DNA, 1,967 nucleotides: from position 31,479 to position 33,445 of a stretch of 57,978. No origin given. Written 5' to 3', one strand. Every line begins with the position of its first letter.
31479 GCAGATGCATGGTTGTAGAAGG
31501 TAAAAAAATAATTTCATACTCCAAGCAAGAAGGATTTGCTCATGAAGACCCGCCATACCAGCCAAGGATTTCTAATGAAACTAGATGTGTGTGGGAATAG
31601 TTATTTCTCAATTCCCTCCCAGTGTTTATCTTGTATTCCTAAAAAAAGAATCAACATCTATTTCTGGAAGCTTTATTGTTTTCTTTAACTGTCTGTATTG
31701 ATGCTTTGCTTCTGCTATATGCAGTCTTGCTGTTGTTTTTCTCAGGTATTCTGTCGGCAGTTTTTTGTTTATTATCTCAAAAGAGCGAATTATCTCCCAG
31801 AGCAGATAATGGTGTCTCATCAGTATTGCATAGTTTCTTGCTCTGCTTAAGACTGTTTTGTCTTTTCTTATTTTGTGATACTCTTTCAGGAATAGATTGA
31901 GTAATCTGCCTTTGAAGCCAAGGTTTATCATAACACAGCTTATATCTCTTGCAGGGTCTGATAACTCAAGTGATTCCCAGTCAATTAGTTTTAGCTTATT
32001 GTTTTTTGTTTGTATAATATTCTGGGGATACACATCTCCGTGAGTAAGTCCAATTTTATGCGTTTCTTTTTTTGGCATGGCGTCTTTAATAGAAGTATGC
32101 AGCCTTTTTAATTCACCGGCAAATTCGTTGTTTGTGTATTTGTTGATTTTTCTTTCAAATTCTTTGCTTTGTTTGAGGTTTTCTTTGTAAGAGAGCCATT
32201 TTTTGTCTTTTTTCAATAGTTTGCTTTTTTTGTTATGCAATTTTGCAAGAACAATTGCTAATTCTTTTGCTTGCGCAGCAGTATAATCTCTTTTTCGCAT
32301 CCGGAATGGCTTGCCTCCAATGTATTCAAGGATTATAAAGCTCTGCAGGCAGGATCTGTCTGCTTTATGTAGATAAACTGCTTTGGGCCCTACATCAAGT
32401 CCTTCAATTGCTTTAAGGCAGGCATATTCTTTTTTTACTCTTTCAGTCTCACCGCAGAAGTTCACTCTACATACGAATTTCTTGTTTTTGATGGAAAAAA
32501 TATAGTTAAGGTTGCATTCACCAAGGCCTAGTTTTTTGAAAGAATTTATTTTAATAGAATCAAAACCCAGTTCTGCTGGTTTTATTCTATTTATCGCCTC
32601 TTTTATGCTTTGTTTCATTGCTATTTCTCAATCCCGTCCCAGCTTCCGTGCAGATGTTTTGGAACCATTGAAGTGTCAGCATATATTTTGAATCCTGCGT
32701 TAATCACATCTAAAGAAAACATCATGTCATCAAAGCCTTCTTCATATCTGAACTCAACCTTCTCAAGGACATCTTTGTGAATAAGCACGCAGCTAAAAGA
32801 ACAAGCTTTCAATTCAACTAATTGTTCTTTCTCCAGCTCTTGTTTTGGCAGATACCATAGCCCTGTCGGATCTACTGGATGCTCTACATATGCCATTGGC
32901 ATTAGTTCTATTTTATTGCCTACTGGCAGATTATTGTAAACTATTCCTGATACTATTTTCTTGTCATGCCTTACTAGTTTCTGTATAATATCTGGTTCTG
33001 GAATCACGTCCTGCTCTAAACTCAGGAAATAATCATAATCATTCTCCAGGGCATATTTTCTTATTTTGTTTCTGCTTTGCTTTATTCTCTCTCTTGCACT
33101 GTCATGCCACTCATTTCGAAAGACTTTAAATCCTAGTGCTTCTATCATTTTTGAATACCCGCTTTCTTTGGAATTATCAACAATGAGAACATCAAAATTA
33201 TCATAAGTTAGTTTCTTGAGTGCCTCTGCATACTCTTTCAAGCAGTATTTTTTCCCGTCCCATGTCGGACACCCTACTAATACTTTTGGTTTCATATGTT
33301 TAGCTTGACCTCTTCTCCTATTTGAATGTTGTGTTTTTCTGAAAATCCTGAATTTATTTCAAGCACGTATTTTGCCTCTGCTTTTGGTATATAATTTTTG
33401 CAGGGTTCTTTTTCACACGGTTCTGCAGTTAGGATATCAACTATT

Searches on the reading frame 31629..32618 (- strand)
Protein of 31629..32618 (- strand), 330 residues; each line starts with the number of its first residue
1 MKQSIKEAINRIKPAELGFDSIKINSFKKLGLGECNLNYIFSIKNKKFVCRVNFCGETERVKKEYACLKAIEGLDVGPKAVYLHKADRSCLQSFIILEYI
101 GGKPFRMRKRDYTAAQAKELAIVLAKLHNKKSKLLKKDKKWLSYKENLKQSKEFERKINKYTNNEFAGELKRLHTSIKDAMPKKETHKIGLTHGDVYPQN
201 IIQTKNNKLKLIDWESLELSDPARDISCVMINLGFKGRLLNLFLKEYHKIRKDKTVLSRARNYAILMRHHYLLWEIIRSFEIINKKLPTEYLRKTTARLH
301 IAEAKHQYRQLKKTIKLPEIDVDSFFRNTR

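Call 73: search_protein_families(library=pfam, proteins=[window:31629-32618:-], max_evalue=0.001)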
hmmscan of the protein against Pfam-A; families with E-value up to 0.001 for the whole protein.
window:31629-32618:- (330 aa): 5 families
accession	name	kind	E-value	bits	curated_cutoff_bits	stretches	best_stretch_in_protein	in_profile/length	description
PF01636.29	APH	-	4.6e-17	63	23.2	1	28-245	3-227/239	Phosphotransferase enzyme family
PF01633.27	Choline_kinase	-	4.4e-09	36.5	29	1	95-226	68-200/300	Choline/ethanolamine kinase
PF02958.26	EcKL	-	6.9e-09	35.9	22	1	73-187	74-188/294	Ecdysteroid kinase-like family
PF03881.20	Fructosamin_kin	-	3.5e-07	30.2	22.4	1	20-227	15-225/288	Fructosamine kinase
PF07914.17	DUF1679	-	1.3e-06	28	24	1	144-231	227-315/414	Uncharacterized oxidoreductase dhs-27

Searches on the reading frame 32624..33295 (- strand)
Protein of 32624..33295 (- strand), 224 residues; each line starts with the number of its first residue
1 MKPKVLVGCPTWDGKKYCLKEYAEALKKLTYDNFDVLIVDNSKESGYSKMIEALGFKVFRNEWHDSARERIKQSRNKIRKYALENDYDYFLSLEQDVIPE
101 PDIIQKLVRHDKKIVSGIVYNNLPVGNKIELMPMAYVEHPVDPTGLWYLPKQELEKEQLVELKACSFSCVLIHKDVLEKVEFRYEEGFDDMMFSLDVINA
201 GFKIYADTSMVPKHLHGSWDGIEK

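Call 3: search_protein_families(library=pfam, proteins=[window:32624-33295:-], max_evalue=1)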
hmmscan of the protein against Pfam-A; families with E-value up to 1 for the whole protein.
window:32624-33295:- (224 aa): 2 families
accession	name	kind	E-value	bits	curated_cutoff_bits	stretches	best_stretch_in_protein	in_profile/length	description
PF03452.20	Anp1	-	1.5e-08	34.9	28.8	1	66-124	116-175/263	Anp1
PF00535.33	Glycos_transf_2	-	1.6e-08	35.1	23.3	1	19-180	13-167/168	Glycosyl transferase family 2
